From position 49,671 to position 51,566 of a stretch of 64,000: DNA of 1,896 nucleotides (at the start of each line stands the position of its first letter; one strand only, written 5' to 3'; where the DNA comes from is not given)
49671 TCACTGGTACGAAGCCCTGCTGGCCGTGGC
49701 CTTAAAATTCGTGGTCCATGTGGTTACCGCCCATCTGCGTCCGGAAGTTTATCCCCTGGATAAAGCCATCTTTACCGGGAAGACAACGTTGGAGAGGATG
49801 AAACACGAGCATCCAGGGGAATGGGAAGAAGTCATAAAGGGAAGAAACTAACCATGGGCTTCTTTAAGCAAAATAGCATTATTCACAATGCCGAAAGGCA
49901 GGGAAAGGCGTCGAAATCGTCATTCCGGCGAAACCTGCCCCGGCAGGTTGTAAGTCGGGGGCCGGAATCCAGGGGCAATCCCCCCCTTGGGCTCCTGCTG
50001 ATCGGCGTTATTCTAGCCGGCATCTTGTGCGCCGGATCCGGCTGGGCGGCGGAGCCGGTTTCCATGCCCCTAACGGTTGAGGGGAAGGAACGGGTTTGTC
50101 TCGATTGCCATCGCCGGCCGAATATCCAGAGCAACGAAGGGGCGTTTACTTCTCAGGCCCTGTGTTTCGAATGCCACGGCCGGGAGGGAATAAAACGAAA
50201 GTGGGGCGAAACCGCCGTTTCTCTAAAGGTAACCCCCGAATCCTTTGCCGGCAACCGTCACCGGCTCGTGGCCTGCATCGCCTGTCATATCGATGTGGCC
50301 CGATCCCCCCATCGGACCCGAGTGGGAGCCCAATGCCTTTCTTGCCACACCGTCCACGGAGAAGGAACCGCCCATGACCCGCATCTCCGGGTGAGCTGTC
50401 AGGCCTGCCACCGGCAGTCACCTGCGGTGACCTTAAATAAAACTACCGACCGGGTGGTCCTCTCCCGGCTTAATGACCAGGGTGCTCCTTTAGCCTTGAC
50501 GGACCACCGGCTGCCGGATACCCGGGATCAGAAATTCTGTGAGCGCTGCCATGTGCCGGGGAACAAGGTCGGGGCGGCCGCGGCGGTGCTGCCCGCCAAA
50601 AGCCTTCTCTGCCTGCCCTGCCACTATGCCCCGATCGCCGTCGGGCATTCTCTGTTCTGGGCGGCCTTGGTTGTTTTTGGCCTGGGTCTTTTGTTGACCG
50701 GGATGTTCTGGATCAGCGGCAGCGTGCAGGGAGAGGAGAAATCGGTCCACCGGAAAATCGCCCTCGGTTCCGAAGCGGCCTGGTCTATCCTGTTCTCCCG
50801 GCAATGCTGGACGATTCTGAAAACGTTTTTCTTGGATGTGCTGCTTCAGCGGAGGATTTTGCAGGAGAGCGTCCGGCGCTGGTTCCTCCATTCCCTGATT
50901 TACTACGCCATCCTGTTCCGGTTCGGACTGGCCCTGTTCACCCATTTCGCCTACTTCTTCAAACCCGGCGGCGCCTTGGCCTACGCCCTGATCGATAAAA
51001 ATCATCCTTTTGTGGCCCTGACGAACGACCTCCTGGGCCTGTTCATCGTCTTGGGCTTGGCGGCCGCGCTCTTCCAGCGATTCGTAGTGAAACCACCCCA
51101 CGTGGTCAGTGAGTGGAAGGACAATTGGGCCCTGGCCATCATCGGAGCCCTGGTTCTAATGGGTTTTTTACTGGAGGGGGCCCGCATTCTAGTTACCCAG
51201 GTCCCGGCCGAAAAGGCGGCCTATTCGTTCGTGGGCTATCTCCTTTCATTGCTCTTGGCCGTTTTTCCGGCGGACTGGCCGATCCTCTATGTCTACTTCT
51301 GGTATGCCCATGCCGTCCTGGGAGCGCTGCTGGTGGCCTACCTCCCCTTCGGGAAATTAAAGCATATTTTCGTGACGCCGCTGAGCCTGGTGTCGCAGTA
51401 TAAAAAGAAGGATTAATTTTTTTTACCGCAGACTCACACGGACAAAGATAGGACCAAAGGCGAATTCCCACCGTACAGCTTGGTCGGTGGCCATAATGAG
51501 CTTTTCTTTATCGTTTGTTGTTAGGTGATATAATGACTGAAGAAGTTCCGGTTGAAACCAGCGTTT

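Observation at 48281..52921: Four-gene membrane redox module: split CbcL-like c6/b unit, heptaheme-c::NarI fusion and CCG Fe-S protein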

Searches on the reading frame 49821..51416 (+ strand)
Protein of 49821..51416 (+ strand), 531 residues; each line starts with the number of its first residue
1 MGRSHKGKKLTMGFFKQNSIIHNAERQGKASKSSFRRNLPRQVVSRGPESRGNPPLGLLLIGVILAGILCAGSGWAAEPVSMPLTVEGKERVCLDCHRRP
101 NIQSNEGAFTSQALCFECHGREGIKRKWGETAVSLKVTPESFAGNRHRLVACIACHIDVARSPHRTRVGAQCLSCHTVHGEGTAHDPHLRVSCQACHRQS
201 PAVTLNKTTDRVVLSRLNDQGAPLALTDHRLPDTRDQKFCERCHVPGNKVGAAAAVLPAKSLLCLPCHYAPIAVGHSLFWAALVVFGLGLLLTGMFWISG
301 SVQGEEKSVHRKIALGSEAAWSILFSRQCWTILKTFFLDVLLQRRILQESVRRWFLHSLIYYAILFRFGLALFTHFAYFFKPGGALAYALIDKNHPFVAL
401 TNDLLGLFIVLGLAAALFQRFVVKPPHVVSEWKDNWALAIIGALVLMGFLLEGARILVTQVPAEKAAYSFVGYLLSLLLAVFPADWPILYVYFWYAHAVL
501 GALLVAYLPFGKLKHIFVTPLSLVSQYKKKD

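Call 3: search_protein_families(library=pfam, proteins=[window:49821-51416:+], max_evalue=0.01)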
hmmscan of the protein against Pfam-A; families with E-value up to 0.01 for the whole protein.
window:49821-51416:+ (531 aa): 5 families
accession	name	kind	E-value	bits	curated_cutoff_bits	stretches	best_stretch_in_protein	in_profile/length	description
PF14522.11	Cytochrome_C7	-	7.9e-07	29.3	24.8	0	164-244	8-66/67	Cytochrome c7 and related cytochrome c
PF02665.19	Nitrate_red_gam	-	1e-06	29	22.9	1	360-524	45-207/217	Nitrate reductase gamma subunit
PF14537.11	Cytochrom_c3_2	-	1.2e-06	29.4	25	1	91-157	7-65/79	Cytochrome c3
PF09699.15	Paired_CXXCH_1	-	6.3e-05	23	20.6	1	90-121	6-38/41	Doubled CXXCH motif (Paired_CXXCH_1)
PF22113.1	Mtrc-MtrF_II-IV_dom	-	0.00035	20.6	30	0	192-250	122-169/176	Outer membrane cytochrome MtrC/MtrF-like, domains II/IV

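Call 4: search_protein_families(library=ncbifam, proteins=[window:49821-51416:+], max_evalue=0.01)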
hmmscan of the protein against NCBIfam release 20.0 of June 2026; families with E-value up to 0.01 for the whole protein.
window:49821-51416:+ (531 aa): 6 families
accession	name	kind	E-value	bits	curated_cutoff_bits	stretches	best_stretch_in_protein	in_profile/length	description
TIGR03508.1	decahem_SO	subfamily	8.4e-06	25.4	192.2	1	107-211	29-138/258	DmsE family decaheme c-type cytochrome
NF047727.1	4hemeCytCCctA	equivalog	0.00071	19.7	180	0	151-199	39-89/109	tetraheme c-type cytochrome CctA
TIGR03507.1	decahem_SO1788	subfamily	0.0017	16.9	209.3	0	151-252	578-668/672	OmcA/MtrC family decaheme c-type cytochrome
TIGR03153.1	cytochr_NrfH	equivalog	0.0027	17.7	134.2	0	234-270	25-61/138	cytochrome c nitrite reductase small subunit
NF045713.1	CxxCH_16_HmcA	equivalog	0.0027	16.4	400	1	86-244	170-314/541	sulfate respiration complex hexadecaheme cytochrome HmcA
NF040971.1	cytc_ExtS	equivalog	0.0099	15.1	100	0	164-256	20-106/262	selenite/tellurite reduction operon c-type cytochrome lipoprotein ExtS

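Call 7: find_homologous_proteins(query=window:49854-51416:+)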
Query window:49854-51416:+ (520 aa): 377 proteins with E <= 0.001 among 8000 candidates; the best 120 are listed.
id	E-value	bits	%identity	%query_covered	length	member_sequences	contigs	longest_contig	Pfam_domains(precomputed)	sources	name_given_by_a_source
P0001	0.0e+0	1204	100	100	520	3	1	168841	PF14537.12,PF02665.20,PF14522.12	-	-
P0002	7.8e-289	977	90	88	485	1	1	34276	PF14537.12,PF02665.20,PF14522.12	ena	-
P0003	2.9e-286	968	89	88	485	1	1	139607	PF09699.16,PF14537.12,PF02665.20,PF14522.12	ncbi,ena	-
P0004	5.4e-281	951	87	91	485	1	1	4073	PF14537.12,PF02665.20,PF14522.12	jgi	jgi:nitrate reductase gamma subunit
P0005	5.7e-280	948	85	91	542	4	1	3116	PF09699.16,PF14537.12,PF02665.20,PF14522.12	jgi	jgi:nitrate reductase gamma subunit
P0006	1.1e-279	947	86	89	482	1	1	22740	PF14537.12,PF02665.20,PF14522.12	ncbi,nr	ncbi:MAG: respiratory nitrate reductase subunit gamma [Deltaproteobacteria bacterium]|nr:respiratory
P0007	7.6e-276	934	84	91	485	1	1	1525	PF14537.12,PF02665.20,PF14522.12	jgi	jgi:nitrate reductase gamma subunit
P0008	4.8e-273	925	83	91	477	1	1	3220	PF14537.12,PF02665.20,PF14522.12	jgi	jgi:nitrate reductase gamma subunit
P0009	7.8e-273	924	83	91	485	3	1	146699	PF09699.16,PF14537.12,PF02665.20,PF14522.12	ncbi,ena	-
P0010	3.6e-269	912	84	87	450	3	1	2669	PF14537.12,PF02665.20,PF14522.12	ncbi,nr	ncbi:MAG: cytochrome c3 family protein [Desulfobacterota bacterium]|nr:cytochrome c3 family protein 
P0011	1.5e-267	907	86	86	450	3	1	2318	PF09699.16,PF14537.12,PF02665.20,PF14522.12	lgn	-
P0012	4.7e-266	902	83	91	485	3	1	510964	PF14537.12,PF02665.20,PF14522.12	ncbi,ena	-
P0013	2.1e-263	893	84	86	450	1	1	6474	PF09699.16,PF14537.12,PF02665.20,PF14522.12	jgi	jgi:nitrate reductase gamma subunit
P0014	3.9e-263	892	83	88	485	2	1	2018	PF14537.12,PF02665.20,PF14522.12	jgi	jgi:nitrate reductase gamma subunit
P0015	5.8e-261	885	80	90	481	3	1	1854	PF14537.12,PF02665.20,PF14522.12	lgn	-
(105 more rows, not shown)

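Call 9: find_related_loci(query=A1, collection=genome_contigs, flank=6000)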
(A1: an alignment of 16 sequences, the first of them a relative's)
Query A1 (520 aa) in genome_contigs; peptide patterns used: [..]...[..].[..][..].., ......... (x = any residue, [..] = any of these).
165 stretches matched a pattern; 108 encode a relative of the query (tblastn E <= 1e-3); the best 80 are kept; 80 distinct loci.
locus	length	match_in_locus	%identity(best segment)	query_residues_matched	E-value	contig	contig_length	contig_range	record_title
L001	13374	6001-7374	89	63-520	0e+0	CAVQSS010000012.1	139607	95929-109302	MAG: uncultured delta proteobacterium isolate MFD00032.bin.2.149 genome assembly, contig: contig_30175, whole genome sho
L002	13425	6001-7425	82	45-519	0e+0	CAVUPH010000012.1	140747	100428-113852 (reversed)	MAG: uncultured delta proteobacterium isolate MFD05942.bin.2.166 genome assembly, contig: contig_19658, whole genome sho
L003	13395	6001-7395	86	56-520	0e+0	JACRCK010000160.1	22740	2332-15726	MAG: Deltaproteobacteria bacterium isolate NC_groundwater_1644_Pr3_B-0.1um_57_11 SR-2_scaffold_141_1352056, whole genome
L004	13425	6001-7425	83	45-519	0e+0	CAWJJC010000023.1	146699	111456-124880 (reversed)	MAG: uncultured delta proteobacterium isolate MFD05442.bin.2.211 genome assembly, contig: contig_43741, whole genome sho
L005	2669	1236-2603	84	65-520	0e+0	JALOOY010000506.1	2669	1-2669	MAG: Thermodesulfobacteriota bacterium isolate Prado115 scaffold_140988, whole genome shotgun sequence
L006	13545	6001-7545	57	1-519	0e+0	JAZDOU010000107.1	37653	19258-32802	MAG: Pseudomonadota bacterium isolate MEGAHIT-group-0.794 k141_20352544, whole genome shotgun sequence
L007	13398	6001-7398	62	47-516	0e+0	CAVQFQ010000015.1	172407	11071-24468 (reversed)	MAG: uncultured delta proteobacterium isolate MFD05942.bin.2.34 genome assembly, contig: contig_47370, whole genome shot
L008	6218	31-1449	56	47-519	0e+0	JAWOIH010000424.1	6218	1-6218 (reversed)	MAG: Candidatus Desulfacyla sp. isolate CWP5-2.bin.153 k191_493870, whole genome shotgun sequence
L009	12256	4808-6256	59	39-519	2e-180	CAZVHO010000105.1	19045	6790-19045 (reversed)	MAG TPA_asm: uncultured Thermodesulfobacteriota bacterium isolate binchicken_co266_158 genome assembly, contig: NODE_470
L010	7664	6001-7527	52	12-519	7e-180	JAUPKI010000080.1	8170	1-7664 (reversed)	MAG: Thermodesulfobacteriota bacterium isolate erpe_2018_pw_0hr_WHONDRS-PP48-000085_B_bin.1 scaffold_338700, whole genom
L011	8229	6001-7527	53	12-519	9e-180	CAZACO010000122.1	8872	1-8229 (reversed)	MAG TPA_asm: uncultured Desulfobacteraceae bacterium isolate binchicken_co129_686 genome assembly, contig: NODE_25705_le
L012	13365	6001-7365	55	65-519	1e-176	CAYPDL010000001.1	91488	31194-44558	MAG TPA_asm: uncultured Desulfobacteraceae bacterium isolate SRP178699_co1_442 genome assembly, contig: NODE_156_length_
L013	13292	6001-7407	55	53-519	3e-172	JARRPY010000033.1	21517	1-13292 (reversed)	MAG: Deltaproteobacteria bacterium isolate Spart_188_MAG scaffold_2070, whole genome shotgun sequence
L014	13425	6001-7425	54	46-519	9e-172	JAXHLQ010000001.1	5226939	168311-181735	MAG: Deltaproteobacteria bacterium isolate Salar_de_Ascotan_soil_MAG_ASO27 contig_800_polypolish, whole genome shotgun s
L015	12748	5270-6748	56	25-519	3e-171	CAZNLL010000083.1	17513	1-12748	MAG TPA_asm: uncultured Desulfobacteraceae bacterium isolate binchicken_co334_233 genome assembly, contig: NODE_5577_len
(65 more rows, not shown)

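Call 20: search_solved_structures(query=A1, max_evalue=1, show_alignments=2)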
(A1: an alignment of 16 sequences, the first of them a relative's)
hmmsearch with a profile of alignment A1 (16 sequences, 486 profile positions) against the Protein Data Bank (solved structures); distinct sequences matched with E-value up to 1: 13.
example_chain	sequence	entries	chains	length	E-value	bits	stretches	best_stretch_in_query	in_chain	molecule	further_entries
6r2q_A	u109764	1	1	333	0.00054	21.8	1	45-202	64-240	Cystathionine beta-synthase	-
28pb_A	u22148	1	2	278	0.0072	18.1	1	69-188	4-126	Cytochrome c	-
2ozy_A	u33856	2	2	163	0.017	16.9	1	35-154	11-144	Cytochrome c-type protein nrfB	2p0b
1aqe_A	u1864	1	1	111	0.05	15.3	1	139-216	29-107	CYTOCHROME C3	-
1h29_A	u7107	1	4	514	0.066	14.9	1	69-133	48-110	HIGH-MOLECULAR-WEIGHT CYTOCHROME C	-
1gws_A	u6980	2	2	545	0.072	14.8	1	69-133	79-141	HIGH-MOLECULAR-WEIGHT CYTOCHROME C | High-molecular-weight cytochrome c precursor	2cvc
1m1p_A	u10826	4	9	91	0.11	14.1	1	106-157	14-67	Small tetraheme cytochrome c | Periplasmic tetraheme cytochrome c CctA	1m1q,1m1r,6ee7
9yuq_N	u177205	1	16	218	0.16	13.7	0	191-224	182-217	Putative multiheme cytochrome c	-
1exk_A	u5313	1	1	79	0.34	12.6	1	40-81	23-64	DNAJ PROTEIN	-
6qvm_A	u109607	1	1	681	0.41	12.3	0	65-224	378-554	Multiheme cytochrome cf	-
6hr0_A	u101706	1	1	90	0.51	12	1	104-157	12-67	Cytochrome C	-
2k3v_A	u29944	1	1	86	0.59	11.8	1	103-157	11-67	Tetraheme cytochrome c-type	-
3egw_C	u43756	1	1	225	0.97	11.1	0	329-481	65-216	Respiratory nitrate reductase 1 gamma chain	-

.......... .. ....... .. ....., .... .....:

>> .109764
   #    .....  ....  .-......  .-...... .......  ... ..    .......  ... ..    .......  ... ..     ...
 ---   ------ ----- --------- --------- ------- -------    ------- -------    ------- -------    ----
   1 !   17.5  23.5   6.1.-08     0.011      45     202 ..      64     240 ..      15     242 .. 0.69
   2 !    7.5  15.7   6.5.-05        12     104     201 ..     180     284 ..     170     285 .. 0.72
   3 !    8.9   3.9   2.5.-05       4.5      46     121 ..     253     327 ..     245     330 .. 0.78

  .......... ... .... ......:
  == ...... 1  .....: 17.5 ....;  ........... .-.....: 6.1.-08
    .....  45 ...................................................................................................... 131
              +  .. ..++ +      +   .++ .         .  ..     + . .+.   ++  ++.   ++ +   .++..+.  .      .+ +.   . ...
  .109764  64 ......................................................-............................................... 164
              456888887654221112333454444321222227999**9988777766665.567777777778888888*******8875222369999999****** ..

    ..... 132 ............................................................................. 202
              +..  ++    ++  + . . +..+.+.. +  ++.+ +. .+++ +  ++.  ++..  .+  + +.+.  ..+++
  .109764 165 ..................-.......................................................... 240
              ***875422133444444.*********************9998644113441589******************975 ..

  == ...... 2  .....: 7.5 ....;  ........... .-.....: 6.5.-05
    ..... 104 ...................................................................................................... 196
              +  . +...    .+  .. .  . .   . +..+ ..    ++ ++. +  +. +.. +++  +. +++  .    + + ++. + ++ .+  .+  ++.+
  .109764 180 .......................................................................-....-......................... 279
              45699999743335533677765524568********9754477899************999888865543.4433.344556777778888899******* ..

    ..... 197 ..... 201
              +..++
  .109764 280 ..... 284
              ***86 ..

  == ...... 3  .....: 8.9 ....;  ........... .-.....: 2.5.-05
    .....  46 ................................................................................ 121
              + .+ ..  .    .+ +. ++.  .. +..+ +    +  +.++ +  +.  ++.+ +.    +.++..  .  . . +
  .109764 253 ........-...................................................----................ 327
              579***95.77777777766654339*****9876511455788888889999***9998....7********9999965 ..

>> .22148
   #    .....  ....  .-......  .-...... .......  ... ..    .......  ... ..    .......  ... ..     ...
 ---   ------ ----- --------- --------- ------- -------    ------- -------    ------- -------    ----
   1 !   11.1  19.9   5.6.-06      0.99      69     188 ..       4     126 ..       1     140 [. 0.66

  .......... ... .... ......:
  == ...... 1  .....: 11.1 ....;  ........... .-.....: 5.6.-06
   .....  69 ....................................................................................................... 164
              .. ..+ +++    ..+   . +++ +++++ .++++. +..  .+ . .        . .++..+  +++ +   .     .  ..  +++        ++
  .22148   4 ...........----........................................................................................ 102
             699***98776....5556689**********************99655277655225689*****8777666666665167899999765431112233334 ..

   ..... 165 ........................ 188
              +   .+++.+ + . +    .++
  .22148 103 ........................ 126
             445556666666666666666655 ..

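Call 42: predict_structure(alignment_id=A2)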
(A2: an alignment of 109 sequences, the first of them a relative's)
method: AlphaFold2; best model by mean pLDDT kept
length: 520 residues; sequences in the alignment: 109
mean_pLDDT: 74.1   pTM: 0.67
mean pLDDT of the five models: 74.1, 73.1, 70.0, 69.2, 68.5
residues with pLDDT >= 90: 110; 70-90: 243; 50-70: 71; < 50: 96
segments of 3 or more residues with pLDDT < 50: 1-41, 61-70, 82-92, 142-175
pLDDT, mean of each block of 10 residues (from residue 1): 41 41 43 43 71 77 40 63 43 60 77 78 85 69 41 35 40 54 75 85 85 71 72 75 58 57 67 85 84 90 89 90 87 81 89 91 85 81 92 97 93 80 90 96 92 95 98 91 90 86 80 74
secondary structure, 60 per line:
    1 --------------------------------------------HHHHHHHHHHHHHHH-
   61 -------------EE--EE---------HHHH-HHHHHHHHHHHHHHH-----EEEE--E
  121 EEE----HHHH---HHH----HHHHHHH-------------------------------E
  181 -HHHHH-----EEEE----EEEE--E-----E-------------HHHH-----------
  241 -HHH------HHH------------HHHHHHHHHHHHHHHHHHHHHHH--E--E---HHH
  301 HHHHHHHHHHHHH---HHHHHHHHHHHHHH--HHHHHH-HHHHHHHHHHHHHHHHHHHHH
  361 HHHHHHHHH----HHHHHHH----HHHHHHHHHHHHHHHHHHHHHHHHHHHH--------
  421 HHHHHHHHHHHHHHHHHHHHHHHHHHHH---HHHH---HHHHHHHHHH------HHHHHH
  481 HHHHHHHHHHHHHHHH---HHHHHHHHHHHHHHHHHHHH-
elements in order: H45-59 H89-92 H94-108 E114-117 E120-123 H128-131 H142-148 H182-186 E192-195 E200-203 H226-229 H266-288 H298-313 H317-330 H333-338 H340-369 H374-380 H385-412 H421-448 H452-455 H459-468 H475-496 H500-519

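Call 57: fold_search(model_id=the predicted structure, library=pdb)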
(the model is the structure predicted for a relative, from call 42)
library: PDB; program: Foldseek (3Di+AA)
matches with E <= 10: 49; with E <= 0.001: 0
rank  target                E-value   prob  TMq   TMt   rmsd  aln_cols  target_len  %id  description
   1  9ojn                  4.2e-03  1.00  0.29  0.21   7.8       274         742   12  Structure of Mycobacterium smegmatis EtfD (released 2025-05-21)
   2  1q16_C                8.8e-02  1.00  0.24  0.51  11.0       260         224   16  Crystal structure of Nitrate Reductase A, NarGHI, from Escherichia coli (released 2003-10-07)
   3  3egw_C                8.8e-02  1.00  0.24  0.50  10.9       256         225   17  The crystal structure of the NarGHI mutant NarH - C16A (released 2010-03-02)
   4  3ir5_C                1.1e-01  0.99  0.23  0.48  11.4       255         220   16  Crystal structure of NarGHI mutant NarG-H49C (released 2010-01-05)
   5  1y5i_C                1.1e-01  0.98  0.21  0.44  12.8       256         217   15  The crystal structure of the NarGHI mutant NarI-K86A (released 2005-03-08)
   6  1siw_C                2.4e-01  0.93  0.20  0.42  12.7       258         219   16  Crystal structure of the apomolybdo-NarGHI (released 2004-06-08)
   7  3ir6_C                2.6e-01  0.99  0.25  0.53  11.2       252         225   16  Crystal structure of NarGHI mutant NarG-H49S (released 2010-01-05)
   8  1y5l_C                3.6e-01  0.91  0.21  0.45  12.8       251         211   17  The crystal structure of the NarGHI mutant NarI-H66Y (released 2005-03-08)
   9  1y4z_C                3.7e-01  0.92  0.20  0.42  11.9       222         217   15  The crystal structure of Nitrate Reductase A, NarGHI, in complex with the Q-site inhibitor pentachlorophenol (released 2005-03-08)
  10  5unh_A                1.8e+00  0.16  0.19  0.23  14.6       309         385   16  Synchrotron structure of human angiotensin II type 2 receptor in complex with compound 2 (N-[(furan-2-yl)methyl]-N-(4- (released 2017-04-05)
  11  8gf9_A                2.8e+00  0.05  0.10  0.10  19.2       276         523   14  Cryo-EM structure of human TRPV1 in cNW11 nanodisc and POPC:POPE:POPG lipids (released 2023-05-10)
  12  7jni_B                3.0e+00  0.14  0.21  0.25  14.6       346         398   13  Crystal structure of the angiotensin II type 2 receptoror (AT2R) in complex with EMA401 (released 2022-02-09)
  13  4knf_B                3.6e+00  0.08  0.13  0.22  12.2       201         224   13  Crystal structure of a blue-light absorbing proteorhodopsin double-mutant D97N/Q105L from HOT75 (released 2013-06-05)
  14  7dxf_A                3.8e+00  0.08  0.12  0.09  20.7       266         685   16  Structure of BTDM-bound human TRPC6 nanodisc at 2.9 angstrom in high calcium state (released 2022-02-02)
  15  5unh_B                4.3e+00  0.10  0.18  0.23  14.4       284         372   15  Synchrotron structure of human angiotensin II type 2 receptor in complex with compound 2 (N-[(furan-2-yl)methyl]-N-(4- (released 2017-04-05)
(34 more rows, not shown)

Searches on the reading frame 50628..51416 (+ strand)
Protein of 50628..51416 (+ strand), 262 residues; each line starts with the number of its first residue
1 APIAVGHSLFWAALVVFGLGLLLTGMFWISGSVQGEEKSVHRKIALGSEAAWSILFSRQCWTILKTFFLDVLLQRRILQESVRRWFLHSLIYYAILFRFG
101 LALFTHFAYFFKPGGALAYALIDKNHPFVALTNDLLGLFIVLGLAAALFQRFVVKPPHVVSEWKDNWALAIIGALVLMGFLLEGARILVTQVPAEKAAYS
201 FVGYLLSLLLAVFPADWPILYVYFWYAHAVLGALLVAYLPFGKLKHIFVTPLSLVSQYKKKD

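Call 25: search_solved_structures(query=window:50628-51416:+, max_evalue=10, show_alignments=3)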
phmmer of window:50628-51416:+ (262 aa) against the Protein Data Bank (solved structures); distinct sequences matched with E-value up to 10: 0.
